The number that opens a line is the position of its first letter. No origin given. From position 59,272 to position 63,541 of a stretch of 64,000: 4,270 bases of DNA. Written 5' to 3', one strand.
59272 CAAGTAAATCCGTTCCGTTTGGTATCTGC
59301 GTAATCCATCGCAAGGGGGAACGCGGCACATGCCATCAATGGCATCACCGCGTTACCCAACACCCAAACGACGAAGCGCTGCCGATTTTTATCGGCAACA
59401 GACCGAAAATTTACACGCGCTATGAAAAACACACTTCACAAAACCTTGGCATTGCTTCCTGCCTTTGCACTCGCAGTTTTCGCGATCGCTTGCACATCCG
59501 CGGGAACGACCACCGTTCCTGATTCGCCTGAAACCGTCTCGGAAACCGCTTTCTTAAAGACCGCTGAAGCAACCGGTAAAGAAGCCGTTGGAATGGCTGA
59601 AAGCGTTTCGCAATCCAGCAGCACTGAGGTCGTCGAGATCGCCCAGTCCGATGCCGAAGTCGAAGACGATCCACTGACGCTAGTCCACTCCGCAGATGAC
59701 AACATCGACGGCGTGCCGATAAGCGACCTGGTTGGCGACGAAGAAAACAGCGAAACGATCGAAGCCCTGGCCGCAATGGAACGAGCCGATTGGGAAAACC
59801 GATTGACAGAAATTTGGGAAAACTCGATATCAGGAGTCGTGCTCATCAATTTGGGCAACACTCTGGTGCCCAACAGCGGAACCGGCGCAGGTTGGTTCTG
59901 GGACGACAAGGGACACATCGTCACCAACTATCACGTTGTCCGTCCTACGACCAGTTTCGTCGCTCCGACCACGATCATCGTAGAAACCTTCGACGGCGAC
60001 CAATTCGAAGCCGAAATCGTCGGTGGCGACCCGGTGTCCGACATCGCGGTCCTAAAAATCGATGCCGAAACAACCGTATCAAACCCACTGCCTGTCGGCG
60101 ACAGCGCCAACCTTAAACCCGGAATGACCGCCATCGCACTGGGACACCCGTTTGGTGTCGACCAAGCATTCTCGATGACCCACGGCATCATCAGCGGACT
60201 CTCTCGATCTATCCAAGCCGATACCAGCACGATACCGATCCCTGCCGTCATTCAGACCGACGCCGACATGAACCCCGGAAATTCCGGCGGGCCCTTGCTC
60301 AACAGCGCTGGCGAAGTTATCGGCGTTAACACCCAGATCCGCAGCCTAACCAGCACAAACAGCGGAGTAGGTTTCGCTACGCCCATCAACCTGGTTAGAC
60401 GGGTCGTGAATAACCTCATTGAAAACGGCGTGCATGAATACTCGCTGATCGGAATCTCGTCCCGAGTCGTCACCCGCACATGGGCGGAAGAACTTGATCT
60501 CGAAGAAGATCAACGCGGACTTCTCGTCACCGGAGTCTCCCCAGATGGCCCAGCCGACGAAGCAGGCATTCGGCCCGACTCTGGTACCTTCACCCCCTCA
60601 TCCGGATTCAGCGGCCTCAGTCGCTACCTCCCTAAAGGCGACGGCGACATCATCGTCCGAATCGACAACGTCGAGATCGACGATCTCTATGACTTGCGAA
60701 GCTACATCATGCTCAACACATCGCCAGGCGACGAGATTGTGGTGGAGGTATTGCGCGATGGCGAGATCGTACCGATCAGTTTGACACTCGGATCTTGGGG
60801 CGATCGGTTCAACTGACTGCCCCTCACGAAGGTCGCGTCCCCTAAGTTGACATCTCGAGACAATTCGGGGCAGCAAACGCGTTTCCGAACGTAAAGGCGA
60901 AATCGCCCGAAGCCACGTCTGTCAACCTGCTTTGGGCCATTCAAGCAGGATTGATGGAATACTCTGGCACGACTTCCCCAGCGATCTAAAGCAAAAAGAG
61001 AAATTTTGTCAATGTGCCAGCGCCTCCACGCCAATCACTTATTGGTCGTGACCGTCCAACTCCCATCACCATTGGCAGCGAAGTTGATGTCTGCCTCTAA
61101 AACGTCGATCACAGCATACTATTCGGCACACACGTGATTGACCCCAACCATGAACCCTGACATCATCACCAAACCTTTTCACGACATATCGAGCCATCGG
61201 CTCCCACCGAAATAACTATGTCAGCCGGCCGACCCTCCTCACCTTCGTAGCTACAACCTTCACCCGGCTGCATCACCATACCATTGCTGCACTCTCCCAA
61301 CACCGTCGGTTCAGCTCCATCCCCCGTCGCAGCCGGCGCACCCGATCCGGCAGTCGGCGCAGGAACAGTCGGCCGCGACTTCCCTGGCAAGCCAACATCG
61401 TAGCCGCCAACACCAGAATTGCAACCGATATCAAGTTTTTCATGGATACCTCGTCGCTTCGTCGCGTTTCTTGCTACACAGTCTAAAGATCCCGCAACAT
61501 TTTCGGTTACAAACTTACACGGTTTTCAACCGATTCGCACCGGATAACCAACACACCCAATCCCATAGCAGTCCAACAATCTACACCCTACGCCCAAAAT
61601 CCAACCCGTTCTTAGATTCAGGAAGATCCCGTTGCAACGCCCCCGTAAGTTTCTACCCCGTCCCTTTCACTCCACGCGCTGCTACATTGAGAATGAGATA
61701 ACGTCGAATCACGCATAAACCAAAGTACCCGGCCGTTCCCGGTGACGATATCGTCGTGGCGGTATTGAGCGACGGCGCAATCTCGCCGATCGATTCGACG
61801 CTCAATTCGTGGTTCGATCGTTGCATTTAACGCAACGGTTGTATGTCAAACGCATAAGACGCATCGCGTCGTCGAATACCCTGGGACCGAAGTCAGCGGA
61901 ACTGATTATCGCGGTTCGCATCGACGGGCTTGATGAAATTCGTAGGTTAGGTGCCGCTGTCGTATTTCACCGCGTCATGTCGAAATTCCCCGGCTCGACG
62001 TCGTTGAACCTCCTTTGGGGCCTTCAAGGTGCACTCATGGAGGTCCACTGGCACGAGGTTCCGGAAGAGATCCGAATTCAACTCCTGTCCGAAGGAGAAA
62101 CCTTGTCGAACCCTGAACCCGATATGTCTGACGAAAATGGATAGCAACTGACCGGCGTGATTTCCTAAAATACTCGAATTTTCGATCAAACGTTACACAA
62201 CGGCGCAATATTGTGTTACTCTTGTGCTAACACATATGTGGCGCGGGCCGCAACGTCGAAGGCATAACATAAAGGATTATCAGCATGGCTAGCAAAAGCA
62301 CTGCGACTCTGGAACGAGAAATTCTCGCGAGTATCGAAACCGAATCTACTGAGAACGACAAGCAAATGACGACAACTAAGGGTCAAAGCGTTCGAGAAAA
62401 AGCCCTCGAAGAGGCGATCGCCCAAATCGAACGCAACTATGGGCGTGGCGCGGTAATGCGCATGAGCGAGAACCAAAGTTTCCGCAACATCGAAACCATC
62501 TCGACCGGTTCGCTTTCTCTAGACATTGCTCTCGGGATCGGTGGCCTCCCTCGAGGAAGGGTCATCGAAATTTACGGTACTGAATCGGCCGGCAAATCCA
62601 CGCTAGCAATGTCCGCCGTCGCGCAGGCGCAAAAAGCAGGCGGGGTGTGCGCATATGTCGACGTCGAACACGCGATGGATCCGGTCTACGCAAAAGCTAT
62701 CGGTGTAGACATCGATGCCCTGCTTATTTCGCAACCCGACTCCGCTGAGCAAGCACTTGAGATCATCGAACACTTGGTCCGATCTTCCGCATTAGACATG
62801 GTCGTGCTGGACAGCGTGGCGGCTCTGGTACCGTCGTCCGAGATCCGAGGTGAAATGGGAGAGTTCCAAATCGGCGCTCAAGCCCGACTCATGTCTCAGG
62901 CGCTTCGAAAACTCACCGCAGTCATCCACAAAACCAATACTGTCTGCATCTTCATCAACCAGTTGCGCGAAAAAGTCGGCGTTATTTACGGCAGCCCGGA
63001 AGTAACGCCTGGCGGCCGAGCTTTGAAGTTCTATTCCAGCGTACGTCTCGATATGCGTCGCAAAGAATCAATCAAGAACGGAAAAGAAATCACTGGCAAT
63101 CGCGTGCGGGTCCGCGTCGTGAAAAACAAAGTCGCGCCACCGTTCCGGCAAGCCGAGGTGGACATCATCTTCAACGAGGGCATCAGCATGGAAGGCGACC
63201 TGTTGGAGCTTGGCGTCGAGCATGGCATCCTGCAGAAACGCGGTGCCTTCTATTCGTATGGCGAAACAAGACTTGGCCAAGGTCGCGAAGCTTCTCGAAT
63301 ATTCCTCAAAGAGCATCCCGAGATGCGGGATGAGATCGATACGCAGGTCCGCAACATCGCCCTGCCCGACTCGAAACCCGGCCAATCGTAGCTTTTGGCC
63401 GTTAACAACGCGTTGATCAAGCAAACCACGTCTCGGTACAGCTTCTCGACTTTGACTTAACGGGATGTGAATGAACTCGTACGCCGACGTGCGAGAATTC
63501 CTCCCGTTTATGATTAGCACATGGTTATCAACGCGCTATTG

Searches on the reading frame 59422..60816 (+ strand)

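Call 57: search_protein_families(library=pfam, proteins=[window:59422-60816:+], max_evalue=0.01)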
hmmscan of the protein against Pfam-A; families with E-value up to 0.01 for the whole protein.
window:59422-60816:+ (464 aa): 6 families
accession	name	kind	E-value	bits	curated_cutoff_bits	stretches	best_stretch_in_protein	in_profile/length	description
PF13365.12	Trypsin_2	-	1.8e-31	110.2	27.6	1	155-302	1-144/144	Trypsin-like peptidase domain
PF00089.32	Trypsin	-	1.6e-15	58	20.6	1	162-326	33-217/220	Trypsin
PF13180.12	PDZ_2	-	6.3e-14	52.5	27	1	352-455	12-79/80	PDZ domain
PF17820.7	PDZ_6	-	2.7e-06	27.5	27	0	369-385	2-18/54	PDZ domain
PF00595.29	PDZ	-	0.00076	20.3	23.2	0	360-385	18-45/81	PDZ domain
PF10459.15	Peptidase_S46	-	0.0046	16.1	22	0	277-304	624-651/698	Peptidase S46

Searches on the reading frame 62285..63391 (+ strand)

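Call 57: search_protein_families(library=pfam, proteins=[window:62285-63391:+], max_evalue=0.01)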
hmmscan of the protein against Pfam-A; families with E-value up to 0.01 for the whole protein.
window:62285-63391:+ (368 aa): 7 families
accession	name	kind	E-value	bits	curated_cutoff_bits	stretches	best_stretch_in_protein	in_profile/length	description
PF00154.27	RecA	-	4.5e-129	429.9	27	1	39-301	1-262/262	recA bacterial DNA recombination protein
PF21096.2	RecA_C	-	1.8e-22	79.7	27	1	304-357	1-54/57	RecA C-terminal domain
PF06745.19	ATPase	-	1.4e-09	38.1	26.6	1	73-145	2-76/231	KaiC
PF08423.17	Rad51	-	2.8e-09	37.1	22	1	69-260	5-212/244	Rad51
PF13481.12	AAA_25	-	0.00012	22.2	27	1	87-187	29-161/195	AAA domain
PF13191.12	AAA_16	-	0.0025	18.8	32.6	1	89-226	22-140/167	AAA ATPase domain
PF13401.12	AAA_22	-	0.0064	17.2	27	0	92-184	6-97/130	AAA domain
